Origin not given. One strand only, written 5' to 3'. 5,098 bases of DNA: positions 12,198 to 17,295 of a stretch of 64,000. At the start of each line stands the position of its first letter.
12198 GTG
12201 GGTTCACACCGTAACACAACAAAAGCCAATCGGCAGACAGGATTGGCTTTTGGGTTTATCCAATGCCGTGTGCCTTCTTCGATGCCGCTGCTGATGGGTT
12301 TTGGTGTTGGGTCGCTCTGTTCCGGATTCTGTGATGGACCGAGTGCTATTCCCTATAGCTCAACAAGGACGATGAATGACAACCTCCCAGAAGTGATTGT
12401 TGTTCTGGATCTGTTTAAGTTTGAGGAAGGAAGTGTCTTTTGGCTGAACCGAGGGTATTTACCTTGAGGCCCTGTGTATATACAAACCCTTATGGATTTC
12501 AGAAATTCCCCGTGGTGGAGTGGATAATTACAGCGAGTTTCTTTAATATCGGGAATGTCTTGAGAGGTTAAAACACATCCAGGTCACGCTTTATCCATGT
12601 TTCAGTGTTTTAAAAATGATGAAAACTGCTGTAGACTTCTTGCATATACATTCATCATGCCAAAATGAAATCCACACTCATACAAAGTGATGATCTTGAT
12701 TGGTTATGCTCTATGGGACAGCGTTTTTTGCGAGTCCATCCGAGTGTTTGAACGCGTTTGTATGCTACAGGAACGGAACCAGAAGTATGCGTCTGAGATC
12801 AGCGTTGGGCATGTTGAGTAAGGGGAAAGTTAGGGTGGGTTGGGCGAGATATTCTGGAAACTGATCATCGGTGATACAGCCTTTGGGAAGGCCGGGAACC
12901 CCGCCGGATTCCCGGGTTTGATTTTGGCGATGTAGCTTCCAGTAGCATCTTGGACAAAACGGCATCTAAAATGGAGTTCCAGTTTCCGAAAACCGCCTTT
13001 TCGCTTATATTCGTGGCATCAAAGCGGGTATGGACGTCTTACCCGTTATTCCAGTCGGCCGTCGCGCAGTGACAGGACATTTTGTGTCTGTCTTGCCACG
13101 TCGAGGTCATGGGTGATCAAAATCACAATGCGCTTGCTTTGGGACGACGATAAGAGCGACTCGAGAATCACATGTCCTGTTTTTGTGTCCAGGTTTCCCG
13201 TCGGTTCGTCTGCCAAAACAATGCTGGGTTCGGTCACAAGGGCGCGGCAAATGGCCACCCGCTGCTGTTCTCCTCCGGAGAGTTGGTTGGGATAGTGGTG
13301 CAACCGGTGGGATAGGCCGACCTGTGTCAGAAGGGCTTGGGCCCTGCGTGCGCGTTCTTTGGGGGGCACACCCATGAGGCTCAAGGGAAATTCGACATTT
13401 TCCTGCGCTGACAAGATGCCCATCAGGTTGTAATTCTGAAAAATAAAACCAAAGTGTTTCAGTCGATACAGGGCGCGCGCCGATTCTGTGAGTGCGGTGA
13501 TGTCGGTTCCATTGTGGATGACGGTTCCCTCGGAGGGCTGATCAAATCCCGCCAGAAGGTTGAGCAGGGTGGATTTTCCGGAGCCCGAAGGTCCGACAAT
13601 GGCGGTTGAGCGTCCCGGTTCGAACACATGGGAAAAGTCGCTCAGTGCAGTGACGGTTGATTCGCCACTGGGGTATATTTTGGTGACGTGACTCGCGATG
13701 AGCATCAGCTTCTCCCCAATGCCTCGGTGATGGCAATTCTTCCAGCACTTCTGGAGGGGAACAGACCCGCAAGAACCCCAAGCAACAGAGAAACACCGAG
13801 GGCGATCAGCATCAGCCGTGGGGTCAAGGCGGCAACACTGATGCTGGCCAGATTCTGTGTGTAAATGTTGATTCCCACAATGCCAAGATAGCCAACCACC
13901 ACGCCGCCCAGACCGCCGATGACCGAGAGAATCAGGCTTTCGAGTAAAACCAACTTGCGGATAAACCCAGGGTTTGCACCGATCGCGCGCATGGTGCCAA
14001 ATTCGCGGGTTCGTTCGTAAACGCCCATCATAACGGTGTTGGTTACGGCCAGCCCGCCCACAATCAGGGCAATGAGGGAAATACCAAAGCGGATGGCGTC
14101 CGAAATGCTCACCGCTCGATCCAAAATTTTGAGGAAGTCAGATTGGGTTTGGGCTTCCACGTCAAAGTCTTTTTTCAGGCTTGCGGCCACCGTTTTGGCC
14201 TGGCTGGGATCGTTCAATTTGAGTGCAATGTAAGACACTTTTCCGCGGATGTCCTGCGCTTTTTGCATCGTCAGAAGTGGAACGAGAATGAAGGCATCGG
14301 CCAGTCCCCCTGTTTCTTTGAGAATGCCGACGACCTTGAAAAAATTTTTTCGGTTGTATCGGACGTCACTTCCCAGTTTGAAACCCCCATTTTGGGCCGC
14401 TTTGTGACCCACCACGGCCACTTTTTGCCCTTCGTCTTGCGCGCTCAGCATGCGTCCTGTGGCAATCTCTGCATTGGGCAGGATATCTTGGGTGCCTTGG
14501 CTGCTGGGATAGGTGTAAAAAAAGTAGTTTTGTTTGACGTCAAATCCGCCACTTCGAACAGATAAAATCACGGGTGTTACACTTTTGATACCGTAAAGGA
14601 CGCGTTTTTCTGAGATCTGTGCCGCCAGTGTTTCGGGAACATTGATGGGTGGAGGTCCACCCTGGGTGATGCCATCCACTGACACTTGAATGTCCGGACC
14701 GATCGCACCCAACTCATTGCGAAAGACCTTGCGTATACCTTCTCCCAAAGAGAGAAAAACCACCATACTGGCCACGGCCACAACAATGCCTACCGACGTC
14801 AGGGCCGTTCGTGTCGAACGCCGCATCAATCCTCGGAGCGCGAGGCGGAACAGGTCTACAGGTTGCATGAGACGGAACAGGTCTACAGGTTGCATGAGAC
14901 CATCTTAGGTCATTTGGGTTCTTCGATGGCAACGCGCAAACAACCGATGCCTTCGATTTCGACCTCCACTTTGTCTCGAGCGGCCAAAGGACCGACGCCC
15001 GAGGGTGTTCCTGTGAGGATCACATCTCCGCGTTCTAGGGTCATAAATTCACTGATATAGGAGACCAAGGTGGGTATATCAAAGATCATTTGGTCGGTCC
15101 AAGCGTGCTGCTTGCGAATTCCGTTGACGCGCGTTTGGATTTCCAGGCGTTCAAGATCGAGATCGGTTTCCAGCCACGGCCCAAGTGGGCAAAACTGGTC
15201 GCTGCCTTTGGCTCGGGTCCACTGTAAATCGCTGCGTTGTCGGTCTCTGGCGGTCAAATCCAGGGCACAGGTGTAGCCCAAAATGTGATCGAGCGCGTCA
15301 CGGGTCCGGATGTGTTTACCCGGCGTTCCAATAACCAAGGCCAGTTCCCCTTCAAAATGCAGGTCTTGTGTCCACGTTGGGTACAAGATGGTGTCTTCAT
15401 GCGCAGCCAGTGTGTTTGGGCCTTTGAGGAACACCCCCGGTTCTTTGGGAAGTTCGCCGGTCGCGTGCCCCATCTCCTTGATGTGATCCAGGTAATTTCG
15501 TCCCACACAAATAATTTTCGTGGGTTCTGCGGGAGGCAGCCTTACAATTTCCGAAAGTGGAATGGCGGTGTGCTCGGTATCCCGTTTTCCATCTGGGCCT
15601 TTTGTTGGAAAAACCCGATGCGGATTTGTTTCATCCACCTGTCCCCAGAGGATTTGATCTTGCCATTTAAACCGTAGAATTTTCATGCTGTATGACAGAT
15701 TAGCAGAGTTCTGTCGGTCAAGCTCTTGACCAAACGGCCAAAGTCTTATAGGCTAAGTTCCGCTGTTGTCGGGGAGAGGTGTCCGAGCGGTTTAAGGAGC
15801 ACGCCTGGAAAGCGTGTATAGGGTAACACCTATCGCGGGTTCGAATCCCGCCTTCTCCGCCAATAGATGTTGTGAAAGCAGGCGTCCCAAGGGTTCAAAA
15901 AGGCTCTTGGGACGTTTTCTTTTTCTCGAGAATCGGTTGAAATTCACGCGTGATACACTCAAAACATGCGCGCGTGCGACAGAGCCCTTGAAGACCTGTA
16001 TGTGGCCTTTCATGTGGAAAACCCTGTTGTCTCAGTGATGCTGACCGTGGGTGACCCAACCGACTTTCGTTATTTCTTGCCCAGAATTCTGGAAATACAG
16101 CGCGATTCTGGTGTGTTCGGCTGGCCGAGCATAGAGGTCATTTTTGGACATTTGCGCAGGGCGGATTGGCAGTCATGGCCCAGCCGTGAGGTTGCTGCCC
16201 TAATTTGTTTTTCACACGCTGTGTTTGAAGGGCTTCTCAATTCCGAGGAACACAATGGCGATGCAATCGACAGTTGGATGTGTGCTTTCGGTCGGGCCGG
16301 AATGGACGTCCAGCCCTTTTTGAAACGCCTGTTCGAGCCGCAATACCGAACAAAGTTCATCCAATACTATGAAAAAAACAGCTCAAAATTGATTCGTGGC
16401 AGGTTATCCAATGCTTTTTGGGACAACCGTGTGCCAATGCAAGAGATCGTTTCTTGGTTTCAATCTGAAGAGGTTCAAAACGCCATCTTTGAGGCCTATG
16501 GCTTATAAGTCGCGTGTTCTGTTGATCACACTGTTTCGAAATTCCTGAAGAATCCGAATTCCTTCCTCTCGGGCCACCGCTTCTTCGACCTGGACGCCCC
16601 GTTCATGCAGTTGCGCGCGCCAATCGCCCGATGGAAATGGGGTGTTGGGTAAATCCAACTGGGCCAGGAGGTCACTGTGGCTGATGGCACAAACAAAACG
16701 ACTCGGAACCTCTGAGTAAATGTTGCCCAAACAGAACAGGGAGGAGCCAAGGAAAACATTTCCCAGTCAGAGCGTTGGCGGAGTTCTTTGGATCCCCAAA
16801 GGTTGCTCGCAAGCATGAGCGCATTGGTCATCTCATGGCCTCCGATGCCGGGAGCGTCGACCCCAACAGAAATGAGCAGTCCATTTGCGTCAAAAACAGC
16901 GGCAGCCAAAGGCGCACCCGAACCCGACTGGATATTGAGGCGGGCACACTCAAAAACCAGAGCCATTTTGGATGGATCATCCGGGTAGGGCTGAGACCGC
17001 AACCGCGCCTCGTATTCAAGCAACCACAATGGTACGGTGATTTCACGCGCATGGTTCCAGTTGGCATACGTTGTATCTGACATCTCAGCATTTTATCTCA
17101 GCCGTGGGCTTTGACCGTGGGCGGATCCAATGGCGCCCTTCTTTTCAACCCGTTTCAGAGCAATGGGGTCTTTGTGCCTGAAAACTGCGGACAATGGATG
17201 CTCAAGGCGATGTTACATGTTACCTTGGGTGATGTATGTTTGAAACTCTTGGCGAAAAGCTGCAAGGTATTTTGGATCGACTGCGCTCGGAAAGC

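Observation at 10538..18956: A-B-A' segmental duplication: two full-length ffh genes bracket a tRNA-Ser-containing insert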

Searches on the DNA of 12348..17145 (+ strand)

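Call 53: search_dna_similar(query=window:12348-17145:+, collection=plasmids, mode=distant, max_rows=10)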
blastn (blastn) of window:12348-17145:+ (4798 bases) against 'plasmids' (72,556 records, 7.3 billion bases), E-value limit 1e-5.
Records with a match: 99; places in all: 122; records where one place covers at least 80% of the query: 0.
Best place of each record, by identity: 80-90% 60; 60-80% 39.
By first word of the organism name: Escherichia 17; Clostridioides 10; Sinorhizobium 5; Klebsiella 5; Acinetobacter 4; Thioclava 3; Ralstonia 3; Deinococcus 2; Sphingobium 2; Phocaeicola 2; and 38 more.
By predicted mobility (MOB-suite, as given by PLSDB): non-mobilizable 84; conjugative 9; mobilizable 6.
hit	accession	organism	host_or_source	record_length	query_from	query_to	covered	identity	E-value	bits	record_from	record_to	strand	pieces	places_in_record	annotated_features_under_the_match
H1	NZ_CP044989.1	Deinococcus sp. AJ005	single cell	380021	1395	1727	7%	69.2%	1e-26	132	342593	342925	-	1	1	ABC transporter permease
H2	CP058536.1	Deinococcus sp. D7000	seawater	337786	1414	1726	7%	70.1%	3e-28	136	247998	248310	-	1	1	ABC transporter permease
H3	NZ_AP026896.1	Aeromonas caviae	Microbe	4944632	829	986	3%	70.9%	6e-11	79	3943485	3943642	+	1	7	none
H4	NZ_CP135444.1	Thioclava sp. FTW29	-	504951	853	996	3%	70.1%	4e-7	67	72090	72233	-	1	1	ATP-binding cassette domain-containing protein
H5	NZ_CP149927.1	Thioclava sp. GXIMD4216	-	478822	853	996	3%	70.1%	4e-7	67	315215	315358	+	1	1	ATP-binding cassette domain-containing protein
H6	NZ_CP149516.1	Thioclava sp. GXIMD4215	pure culture,mangrove soil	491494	853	996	3%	70.1%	4e-7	67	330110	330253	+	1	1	ATP-binding cassette domain-containing protein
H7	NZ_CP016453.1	Sphingobium sp. RAC03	Microbial isolate,Algal phycosphere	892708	836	975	3%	71.8%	5e-6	63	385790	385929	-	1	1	ABC transporter ATP-binding protein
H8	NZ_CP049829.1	Janthinobacterium lividum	single organism,water pond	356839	839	973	3%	72.8%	1e-8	73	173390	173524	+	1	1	ABC transporter ATP-binding protein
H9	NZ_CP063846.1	Gloeobacter morelensis MG652769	biofilm,cave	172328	841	974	3%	72.4%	8e-10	76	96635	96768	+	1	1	ABC transporter ATP-binding protein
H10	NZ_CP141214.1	Sinorhizobium meliloti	alfalfa,Isolate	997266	841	974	3%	72.1%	1e-6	65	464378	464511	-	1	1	ABC transporter ATP-binding protein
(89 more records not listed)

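Call 54: search_dna_similar(query=window:12348-17145:+, collection=phages, mode=distant, max_rows=10)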
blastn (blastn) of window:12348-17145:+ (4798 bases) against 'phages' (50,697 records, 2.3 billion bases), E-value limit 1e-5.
Records with a match: 16; places in all: 16; records where one place covers at least 80% of the query: 0.
Best place of each record, by identity: 80-90% 7; 60-80% 9.
By first word of the organism name: Bacteriophage 4; Microbacterium 4; Salmonella 3; Acinetobacter 2; Staphylococcus 2; Thermus 1.
By host as written in the record: - 6; Homo sapiens 2; Staphylococcus aureus 2; Microbacterium paraoxydans NRRL B-14843 2; Salmonella enterica subsp. enterica serovar Kentucky 1; Thermus thermophilus HB8 1; Microbacterium foliorum NRRL B-24224 1; Microbacterium foliorum NRRL B-24224 SEA 1.
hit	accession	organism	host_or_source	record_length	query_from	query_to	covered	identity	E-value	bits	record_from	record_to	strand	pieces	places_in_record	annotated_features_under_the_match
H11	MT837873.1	Bacteriophage sp.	human fecal samples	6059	840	995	3%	69.9%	1e-8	71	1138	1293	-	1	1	record has no annotation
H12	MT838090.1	Bacteriophage sp.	human fecal samples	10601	840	976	3%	71.7%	1e-7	67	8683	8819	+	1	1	record has no annotation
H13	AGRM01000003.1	Salmonella enterica subsp. houtenae str. ATCC BAA-1581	Homo sapiens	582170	840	949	2%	74.8%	4e-8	68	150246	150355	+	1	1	cell division ATP-binding protein FtsE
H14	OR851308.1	Salmonella phage S.Kent 1-2-1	Salmonella enterica subsp. enterica ...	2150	3426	3515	2%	84.4%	8e-17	98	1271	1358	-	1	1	record has no annotation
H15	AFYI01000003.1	Salmonella enterica subsp. enterica serovar Infantis str. ...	Homo sapiens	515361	840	938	2%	76.0%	1e-7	66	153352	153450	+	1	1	cell division ATP-binding protein FtsE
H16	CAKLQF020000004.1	Acinetobacter phage MD-2021a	not known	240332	3426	3515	2%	83.3%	3e-16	96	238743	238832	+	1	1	tRNA-Ser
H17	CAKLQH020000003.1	Acinetobacter phage MD-2021a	not known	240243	3426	3515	2%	83.3%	3e-16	96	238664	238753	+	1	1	tRNA-Ser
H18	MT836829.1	Bacteriophage sp.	human fecal samples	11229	840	935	2%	74.0%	5e-6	62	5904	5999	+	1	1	record has no annotation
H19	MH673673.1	Thermus phage phiLo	Thermus thermophilus HB8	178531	3426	3515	2%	78.1%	2e-10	76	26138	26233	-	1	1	tRNA-Ser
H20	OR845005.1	Staphylococcus phage SA 1306 Kay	Staphylococcus aureus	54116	3426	3512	2%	77.8%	2e-6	64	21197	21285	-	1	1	record has no annotation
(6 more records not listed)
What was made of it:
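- On Integrated circular element / tRNA-associated genomic island: There are only generic ABC and tRNA hits in plasmids and phages (calls 53, 54).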

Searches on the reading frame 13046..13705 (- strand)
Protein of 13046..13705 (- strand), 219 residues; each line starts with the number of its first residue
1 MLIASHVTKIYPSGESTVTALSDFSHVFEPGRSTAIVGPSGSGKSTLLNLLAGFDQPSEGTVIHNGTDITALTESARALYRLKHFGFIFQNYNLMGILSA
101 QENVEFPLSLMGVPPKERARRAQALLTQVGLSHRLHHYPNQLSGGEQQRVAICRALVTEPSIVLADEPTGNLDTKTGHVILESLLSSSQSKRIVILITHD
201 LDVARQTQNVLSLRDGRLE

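Call 8: search_protein_families(library=pfam, proteins=[window:13046-13705:-], max_evalue=0.01)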
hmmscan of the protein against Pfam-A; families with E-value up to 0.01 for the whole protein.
window:13046-13705:- (219 aa): 10 families
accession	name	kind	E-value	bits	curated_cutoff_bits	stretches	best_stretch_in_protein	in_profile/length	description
PF00005.33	ABC_tran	-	2.4e-34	119.3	25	1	22-169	2-136/137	ABC transporter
PF02463.25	SMC_N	-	1.9e-05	24.6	40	0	32-49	25-42/220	RecF/RecN/SMC N terminal domain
PF03193.22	RsgA_GTPase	-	5.6e-05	23.5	30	1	18-84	94-158/174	RsgA GTPase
PF13555.12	AAA_29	-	5.7e-05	23.2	27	1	28-48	19-39/61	P-loop containing region of AAA domain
PF13304.12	AAA_21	-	7.1e-05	23.5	27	1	34-54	2-22/304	AAA domain, putative AbiEii toxin, Type IV TA system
PF13191.12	AAA_16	-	0.00012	23.1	32.6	1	26-194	18-165/167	AAA ATPase domain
PF13401.12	AAA_22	-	0.00058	20.6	27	1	32-79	6-50/130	AAA domain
PF13476.12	AAA_23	-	0.0023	19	27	1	32-51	20-39/201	AAA domain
PF01926.29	MMR_HSR1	-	0.0024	18.4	21.9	0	34-53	2-21/113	50S ribosome-binding GTPase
PF00350.29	Dynamin_N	-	0.0043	17.5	27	0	35-59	2-27/168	Dynamin family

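Call 15: find_encoding_contigs(protein=window:13046-13705:-, flank=10000, max_places=10)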
Protein window:13046-13705:- (219 aa): 3 contigs read that carry it; 3 places shown.
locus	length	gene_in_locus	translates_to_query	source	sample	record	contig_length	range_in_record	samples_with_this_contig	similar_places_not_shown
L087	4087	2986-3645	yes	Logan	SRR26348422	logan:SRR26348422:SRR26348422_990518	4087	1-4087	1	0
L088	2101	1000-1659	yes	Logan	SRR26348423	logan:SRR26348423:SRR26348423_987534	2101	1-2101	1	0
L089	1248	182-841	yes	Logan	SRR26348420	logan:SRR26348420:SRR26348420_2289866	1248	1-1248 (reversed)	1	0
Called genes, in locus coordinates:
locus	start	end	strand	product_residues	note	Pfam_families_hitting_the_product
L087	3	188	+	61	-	?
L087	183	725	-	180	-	-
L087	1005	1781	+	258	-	PF01557:FAA_hydrolase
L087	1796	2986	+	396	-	PF12704:MacB_PCD, PF02687:FtsX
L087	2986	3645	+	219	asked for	PF00005:ABC_tran, PF02463:SMC_N (faint), PF13304:AAA_21 (faint)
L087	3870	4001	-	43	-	-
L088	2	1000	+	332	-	?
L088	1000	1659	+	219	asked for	PF00005:ABC_tran, PF02463:SMC_N (faint), PF13304:AAA_21 (faint)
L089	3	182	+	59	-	?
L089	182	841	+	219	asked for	PF00005:ABC_tran, PF02463:SMC_N (faint), PF13304:AAA_21 (faint)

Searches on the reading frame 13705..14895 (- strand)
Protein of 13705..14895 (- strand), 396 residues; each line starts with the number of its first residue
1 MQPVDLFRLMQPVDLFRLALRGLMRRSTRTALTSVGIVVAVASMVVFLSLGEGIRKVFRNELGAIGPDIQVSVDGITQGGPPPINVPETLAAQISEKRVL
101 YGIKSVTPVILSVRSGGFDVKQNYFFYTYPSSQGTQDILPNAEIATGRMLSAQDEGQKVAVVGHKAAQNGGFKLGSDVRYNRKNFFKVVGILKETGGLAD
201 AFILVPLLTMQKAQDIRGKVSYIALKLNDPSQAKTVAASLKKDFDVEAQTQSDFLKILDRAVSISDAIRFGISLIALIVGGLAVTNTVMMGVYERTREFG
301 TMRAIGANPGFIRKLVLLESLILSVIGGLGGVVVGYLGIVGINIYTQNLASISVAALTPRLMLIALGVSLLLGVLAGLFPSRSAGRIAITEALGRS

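Call 8: search_protein_families(library=pfam, proteins=[window:13705-14895:-], max_evalue=0.01)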
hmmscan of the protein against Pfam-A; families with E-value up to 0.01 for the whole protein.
window:13705-14895:- (396 aa): 2 families
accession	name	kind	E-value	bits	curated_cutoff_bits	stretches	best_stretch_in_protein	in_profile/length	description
PF12704.14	MacB_PCD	-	2.7e-28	100.1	27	1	30-242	1-206/207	MacB-like periplasmic core domain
PF02687.27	FtsX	-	2.3e-18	66.8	25.5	1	272-387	3-118/120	FtsX-like permease C-terminal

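Call 47: search_protein_families(library=ncbifam, proteins=[window:13705-14895:-], max_evalue=0.001)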
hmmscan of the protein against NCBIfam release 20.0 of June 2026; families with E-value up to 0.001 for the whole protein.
window:13705-14895:- (396 aa): 9 families
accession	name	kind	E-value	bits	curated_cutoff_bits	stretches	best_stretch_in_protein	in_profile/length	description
TIGR02212.1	lolCE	equivalog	1.2e-18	67.3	362.45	1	30-393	24-408/411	lipoprotein-releasing ABC transporter permease subunit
NF007826.0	PRK10535.1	equivalog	1e-17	63.7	966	1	272-395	528-647/648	macrolide ABC transporter ATP-binding protein/permease MacB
TIGR02213.1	lolE_release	exception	2.6e-17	62.8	540.35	1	181-338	179-338/411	lipoprotein-releasing ABC transporter permease subunit LolE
NF008357.0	PRK11146.1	exception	2.9e-16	59.3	439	1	182-339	183-342/414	lipoprotein-releasing ABC transporter permease subunit LolE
TIGR03434.1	ADOP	subfamily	1.6e-14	53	622.3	1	143-394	125-400/803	ADOP family duplicated permease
NF038346.1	FtsX_actino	exception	6.6e-13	48.7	250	1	224-379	136-296/308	permease-like cell division protein FtsX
NF038347.1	FtsX_Gpos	exception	3.2e-11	43.1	225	1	225-381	126-287/296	permease-like cell division protein FtsX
TIGR00439.2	FtsX_Gneg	equivalog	2e-09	37.1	255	1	225-378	125-284/292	permease-like cell division protein FtsX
TIGR01185.1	devC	equivalog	3.4e-05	23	290.35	1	228-337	215-329/380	ABC transporter permease DevC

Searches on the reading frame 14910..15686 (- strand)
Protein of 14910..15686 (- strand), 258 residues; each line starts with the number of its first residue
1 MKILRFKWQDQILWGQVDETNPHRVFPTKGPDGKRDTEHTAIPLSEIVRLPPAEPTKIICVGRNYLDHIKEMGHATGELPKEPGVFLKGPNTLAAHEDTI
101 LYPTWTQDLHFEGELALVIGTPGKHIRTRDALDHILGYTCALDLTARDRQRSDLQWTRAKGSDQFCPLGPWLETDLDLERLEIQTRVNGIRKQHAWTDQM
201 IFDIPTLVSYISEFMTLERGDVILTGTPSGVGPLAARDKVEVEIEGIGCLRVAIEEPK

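Call 8: search_protein_families(library=pfam, proteins=[window:14910-15686:-], max_evalue=0.01)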
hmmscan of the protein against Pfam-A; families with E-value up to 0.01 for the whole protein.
window:14910-15686:- (258 aa): 1 family
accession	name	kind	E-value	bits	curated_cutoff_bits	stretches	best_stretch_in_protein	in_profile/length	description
PF01557.24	FAA_hydrolase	-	9.5e-70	235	23.9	1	57-253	1-212/214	Fumarylacetoacetate (FAA) hydrolase C-terminal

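Call 47: search_protein_families(library=ncbifam, proteins=[window:14910-15686:-], max_evalue=0.001)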
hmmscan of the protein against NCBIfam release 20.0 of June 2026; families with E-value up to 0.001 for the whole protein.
window:14910-15686:- (258 aa): 6 families
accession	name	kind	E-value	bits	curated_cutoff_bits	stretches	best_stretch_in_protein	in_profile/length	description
TIGR02303.1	HpaG-C-term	equivalog_domain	8.3e-56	189.2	276.4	1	31-255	18-243/245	4-hydroxyphenylacetate degradation bifunctional isomerase/decarboxylase, C-terminal subunit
NF053535.1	DhyDRhmHlse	equivalog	3.9e-44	151.1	500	1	50-234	65-250/284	2,4-didehydro-3-deoxy-L-rhamnonate hydrolase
NF009399.0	PRK12764.1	equivalog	3.4e-41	141.8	444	1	52-246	18-211/501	fumarylacetoacetate hydrolase family protein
NF007967.0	PRK10691.1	equivalog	1.6e-40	138.8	201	1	56-246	17-211/219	fumarylacetoacetate hydrolase family protein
NF011750.0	PRK15203.1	equivalog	1.6e-39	135.9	811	1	55-252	222-420/429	4-hydroxyphenylacetate degradation bifunctional isomerase/decarboxylase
TIGR02305.1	HpaG-N-term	equivalog_domain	2.3e-34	118.7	228.65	1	78-251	28-202/205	4-hydroxyphenylacetate degradation bifunctional isomerase/decarboxylase, N-terminal subunit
